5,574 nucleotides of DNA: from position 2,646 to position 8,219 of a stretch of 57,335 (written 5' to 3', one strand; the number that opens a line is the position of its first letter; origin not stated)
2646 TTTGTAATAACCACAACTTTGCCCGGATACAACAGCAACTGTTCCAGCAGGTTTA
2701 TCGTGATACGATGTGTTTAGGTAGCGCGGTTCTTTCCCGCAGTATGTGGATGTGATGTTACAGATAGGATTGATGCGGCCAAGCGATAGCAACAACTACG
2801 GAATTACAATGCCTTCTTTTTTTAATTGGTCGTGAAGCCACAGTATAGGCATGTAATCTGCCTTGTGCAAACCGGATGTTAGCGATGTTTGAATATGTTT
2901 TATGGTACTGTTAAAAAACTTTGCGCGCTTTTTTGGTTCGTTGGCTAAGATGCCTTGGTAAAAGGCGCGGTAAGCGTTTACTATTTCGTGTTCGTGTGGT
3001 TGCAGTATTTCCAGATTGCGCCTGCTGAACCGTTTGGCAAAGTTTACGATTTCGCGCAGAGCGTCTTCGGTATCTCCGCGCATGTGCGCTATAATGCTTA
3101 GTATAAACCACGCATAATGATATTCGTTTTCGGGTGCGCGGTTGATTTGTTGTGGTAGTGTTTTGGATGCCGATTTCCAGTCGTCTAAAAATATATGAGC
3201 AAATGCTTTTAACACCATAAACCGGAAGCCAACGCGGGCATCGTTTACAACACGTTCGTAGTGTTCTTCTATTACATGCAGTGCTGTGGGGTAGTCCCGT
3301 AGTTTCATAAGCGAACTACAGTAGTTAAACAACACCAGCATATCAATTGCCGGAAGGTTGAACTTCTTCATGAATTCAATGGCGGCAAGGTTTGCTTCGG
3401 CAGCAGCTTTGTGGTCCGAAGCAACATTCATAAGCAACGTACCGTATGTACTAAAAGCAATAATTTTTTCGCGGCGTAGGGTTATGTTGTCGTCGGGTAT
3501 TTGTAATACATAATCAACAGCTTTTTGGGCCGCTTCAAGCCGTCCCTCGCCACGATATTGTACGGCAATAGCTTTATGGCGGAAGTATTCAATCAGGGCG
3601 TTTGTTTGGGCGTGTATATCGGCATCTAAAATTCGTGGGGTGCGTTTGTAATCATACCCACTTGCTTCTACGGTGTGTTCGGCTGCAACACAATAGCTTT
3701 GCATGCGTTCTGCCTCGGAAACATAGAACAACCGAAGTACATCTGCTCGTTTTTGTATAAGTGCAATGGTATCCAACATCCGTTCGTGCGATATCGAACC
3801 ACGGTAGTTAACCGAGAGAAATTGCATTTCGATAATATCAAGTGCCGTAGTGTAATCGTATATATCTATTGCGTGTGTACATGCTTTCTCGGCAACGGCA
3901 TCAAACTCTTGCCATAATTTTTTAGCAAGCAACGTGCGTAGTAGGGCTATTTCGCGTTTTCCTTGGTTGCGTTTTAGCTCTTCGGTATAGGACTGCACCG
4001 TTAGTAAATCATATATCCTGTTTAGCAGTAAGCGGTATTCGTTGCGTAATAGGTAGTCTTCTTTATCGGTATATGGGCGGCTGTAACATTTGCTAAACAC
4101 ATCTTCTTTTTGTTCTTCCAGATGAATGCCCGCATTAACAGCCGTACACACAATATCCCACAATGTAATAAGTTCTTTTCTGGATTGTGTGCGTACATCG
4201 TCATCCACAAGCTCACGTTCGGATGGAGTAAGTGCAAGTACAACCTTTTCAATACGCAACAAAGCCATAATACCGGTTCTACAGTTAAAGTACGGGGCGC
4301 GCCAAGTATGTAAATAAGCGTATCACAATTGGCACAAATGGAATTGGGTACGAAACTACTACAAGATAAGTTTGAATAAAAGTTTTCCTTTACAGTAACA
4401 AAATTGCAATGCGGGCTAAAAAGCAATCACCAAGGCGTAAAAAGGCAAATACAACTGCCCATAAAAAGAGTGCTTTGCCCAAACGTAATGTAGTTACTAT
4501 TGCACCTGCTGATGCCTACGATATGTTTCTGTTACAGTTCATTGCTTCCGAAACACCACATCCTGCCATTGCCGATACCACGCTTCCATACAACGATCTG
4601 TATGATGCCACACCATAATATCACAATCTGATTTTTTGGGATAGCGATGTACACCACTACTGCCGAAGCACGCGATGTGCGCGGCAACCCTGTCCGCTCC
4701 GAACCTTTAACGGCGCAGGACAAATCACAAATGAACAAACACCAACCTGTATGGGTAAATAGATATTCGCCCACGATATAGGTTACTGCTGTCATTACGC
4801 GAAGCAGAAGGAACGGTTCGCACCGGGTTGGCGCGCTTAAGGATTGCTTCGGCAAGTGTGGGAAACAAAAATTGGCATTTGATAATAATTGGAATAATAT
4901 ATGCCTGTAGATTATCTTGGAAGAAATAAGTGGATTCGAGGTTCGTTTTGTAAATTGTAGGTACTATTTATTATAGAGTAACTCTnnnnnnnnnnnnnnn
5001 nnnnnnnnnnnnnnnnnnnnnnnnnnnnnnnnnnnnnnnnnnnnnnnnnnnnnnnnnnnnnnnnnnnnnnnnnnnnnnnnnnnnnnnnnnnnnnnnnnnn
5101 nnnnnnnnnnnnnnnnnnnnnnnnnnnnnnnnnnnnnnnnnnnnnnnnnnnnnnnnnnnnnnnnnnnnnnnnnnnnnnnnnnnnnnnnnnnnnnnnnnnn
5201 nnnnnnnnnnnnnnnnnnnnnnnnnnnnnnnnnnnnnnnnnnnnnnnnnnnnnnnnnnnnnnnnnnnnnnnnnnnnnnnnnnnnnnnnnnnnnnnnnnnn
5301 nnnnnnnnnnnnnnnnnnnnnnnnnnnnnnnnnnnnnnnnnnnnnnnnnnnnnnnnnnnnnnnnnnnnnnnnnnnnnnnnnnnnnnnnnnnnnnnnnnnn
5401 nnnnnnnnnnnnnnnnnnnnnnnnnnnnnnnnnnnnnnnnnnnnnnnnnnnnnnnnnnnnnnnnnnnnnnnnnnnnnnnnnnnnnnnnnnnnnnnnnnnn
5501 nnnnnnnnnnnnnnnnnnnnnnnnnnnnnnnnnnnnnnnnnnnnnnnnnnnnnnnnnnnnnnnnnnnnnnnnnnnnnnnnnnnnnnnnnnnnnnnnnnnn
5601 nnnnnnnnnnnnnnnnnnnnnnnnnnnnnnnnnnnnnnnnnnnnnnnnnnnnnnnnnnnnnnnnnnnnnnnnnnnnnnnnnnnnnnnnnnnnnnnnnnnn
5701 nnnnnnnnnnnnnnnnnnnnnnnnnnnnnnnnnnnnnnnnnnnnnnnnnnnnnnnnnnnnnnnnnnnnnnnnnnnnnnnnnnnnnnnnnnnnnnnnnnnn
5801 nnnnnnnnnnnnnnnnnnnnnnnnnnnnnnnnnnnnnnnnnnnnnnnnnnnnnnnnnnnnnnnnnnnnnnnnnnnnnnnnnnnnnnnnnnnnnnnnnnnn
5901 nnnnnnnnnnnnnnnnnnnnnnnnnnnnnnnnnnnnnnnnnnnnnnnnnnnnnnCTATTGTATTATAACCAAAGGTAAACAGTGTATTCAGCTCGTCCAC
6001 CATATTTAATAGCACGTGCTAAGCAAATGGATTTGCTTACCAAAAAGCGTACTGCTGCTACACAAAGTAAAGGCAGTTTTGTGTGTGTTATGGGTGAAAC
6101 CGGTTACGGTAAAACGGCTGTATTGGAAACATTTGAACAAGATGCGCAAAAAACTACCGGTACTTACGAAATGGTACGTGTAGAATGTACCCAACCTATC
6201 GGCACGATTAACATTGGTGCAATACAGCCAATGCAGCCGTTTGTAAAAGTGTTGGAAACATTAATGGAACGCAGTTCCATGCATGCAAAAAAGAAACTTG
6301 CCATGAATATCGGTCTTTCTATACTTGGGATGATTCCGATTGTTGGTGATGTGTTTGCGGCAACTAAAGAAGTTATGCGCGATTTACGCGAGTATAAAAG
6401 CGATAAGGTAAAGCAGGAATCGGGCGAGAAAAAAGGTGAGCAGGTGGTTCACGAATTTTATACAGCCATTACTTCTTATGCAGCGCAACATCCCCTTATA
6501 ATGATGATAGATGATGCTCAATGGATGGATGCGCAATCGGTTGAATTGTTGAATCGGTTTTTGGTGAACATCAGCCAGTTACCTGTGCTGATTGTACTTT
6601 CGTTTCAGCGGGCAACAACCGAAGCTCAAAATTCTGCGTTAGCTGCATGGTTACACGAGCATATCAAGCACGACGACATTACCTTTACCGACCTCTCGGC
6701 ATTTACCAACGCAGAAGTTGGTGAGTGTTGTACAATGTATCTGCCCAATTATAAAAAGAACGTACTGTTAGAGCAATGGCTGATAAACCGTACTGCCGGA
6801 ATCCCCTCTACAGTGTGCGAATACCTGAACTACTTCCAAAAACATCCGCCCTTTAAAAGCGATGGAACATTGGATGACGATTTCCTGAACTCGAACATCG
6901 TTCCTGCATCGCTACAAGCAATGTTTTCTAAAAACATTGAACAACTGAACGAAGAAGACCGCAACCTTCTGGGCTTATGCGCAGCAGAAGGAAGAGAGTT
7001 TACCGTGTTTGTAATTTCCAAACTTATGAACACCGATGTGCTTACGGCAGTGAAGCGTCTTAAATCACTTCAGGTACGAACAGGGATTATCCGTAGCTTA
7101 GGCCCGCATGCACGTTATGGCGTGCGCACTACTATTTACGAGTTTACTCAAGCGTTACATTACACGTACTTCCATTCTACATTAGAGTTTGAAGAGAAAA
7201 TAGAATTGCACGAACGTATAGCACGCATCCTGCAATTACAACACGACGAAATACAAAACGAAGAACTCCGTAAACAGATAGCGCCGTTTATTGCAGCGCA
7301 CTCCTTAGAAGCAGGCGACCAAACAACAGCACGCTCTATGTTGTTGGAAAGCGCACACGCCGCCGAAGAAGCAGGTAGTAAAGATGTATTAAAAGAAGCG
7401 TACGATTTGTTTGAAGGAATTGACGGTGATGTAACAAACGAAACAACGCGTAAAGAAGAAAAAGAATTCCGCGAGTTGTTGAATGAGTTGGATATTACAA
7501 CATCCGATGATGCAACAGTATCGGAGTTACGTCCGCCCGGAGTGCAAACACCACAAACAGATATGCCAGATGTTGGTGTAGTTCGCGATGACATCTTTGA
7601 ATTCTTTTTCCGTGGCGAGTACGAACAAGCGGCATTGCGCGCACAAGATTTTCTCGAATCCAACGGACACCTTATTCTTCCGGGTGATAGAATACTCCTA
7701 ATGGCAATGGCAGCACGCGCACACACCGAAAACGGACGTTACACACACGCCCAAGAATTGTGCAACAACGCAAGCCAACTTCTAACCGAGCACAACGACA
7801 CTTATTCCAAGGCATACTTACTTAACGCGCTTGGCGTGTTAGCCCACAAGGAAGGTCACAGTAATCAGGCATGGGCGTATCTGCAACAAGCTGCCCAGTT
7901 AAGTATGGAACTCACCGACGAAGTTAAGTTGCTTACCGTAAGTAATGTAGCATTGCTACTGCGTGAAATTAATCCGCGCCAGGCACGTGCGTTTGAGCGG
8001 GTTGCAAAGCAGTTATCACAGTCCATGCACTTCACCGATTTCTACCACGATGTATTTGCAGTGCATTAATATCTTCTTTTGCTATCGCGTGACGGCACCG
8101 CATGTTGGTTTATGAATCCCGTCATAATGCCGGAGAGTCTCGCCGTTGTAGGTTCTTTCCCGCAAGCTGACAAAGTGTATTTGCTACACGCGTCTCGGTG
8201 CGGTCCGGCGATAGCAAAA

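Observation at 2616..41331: MITE family with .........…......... terminal inverted repeats: at least 8 copies in 57 kb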

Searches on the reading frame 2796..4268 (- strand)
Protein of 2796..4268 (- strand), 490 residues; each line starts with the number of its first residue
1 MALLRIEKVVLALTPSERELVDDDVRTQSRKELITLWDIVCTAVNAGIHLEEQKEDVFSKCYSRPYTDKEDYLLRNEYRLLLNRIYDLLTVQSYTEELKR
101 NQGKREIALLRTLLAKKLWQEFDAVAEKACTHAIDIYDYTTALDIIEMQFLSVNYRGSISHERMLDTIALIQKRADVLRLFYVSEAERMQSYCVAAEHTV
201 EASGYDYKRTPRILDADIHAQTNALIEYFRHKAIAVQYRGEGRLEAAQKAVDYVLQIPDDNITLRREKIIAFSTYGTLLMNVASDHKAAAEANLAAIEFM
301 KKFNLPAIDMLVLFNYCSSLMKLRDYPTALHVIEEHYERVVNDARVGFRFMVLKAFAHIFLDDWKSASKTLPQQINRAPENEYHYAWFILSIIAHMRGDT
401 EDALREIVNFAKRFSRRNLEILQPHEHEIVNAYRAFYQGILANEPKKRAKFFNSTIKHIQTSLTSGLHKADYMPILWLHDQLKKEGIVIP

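Call 26: search_protein_families(library=pfam, proteins=[window:2796-4268:-], max_evalue=0.01)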
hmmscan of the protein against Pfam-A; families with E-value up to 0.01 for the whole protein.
window:2796-4268:- (490 aa): 1 family
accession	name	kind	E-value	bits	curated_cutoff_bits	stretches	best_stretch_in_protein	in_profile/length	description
PF07719.23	TPR_2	-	0.0078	16.7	27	0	385-405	2-22/34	Tetratricopeptide repeat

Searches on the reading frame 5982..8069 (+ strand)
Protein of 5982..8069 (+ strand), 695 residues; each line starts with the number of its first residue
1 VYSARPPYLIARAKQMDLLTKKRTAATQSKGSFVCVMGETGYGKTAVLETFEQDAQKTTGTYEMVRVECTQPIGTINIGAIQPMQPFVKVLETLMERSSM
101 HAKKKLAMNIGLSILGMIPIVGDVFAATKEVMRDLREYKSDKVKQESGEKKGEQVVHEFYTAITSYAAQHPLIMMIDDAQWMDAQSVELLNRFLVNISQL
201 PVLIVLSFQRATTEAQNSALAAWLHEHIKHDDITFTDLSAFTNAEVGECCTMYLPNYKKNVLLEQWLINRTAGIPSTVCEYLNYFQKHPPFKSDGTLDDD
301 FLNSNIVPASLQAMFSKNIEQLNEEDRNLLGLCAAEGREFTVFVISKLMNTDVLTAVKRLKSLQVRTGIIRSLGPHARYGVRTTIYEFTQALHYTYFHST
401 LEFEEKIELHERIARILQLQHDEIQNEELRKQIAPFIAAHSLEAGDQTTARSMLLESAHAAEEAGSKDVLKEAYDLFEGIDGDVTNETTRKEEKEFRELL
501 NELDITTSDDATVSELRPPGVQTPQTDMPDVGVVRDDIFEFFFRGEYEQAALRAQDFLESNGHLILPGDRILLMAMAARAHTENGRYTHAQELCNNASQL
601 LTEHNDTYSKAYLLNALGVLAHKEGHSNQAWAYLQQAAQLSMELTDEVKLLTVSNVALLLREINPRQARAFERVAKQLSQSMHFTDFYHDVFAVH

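Call 19: find_encoding_contigs(protein=window:5982-8069:+, flank=10000, max_places=10)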
Protein window:5982-8069:+ (695 aa): 6 contigs read that carry it; 6 places shown.
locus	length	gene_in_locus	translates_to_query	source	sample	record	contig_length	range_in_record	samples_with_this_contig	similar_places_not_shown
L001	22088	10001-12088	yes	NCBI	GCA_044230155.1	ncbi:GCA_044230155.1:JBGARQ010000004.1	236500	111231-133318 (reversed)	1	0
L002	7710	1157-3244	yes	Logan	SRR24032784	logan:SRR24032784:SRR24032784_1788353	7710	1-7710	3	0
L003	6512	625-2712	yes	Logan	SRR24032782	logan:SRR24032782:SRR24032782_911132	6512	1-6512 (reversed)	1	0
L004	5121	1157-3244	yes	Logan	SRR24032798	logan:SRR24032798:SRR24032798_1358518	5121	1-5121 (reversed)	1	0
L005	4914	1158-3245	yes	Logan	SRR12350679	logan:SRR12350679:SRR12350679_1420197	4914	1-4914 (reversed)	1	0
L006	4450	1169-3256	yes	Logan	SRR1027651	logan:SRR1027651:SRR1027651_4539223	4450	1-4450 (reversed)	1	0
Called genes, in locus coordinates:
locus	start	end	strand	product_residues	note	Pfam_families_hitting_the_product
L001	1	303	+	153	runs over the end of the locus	PF00027:cNMP_binding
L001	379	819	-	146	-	PF00011:HSP20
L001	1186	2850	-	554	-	PF18962:Por_Secre_tail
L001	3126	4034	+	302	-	PF01641:SelR, PF01625:PMSR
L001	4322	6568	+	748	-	PF00041:fn3 (faint), PF18962:Por_Secre_tail (faint)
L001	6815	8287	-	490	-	-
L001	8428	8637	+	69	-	-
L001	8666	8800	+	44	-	-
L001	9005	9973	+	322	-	-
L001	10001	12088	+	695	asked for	PF13191:AAA_16, PF13401:AAA_22 (weak)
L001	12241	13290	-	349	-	-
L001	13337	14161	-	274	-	PF01048:PNP_UDP_1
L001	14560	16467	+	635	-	PF01145:Band_7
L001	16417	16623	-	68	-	-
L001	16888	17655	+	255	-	-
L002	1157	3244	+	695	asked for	PF13191:AAA_16, PF13401:AAA_22 (weak)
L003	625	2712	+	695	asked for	PF13191:AAA_16, PF13401:AAA_22 (weak)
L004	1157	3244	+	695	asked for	PF13191:AAA_16, PF13401:AAA_22 (weak)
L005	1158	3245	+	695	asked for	PF13191:AAA_16, PF13401:AAA_22 (weak)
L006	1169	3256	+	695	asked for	PF13191:AAA_16, PF13401:AAA_22 (weak)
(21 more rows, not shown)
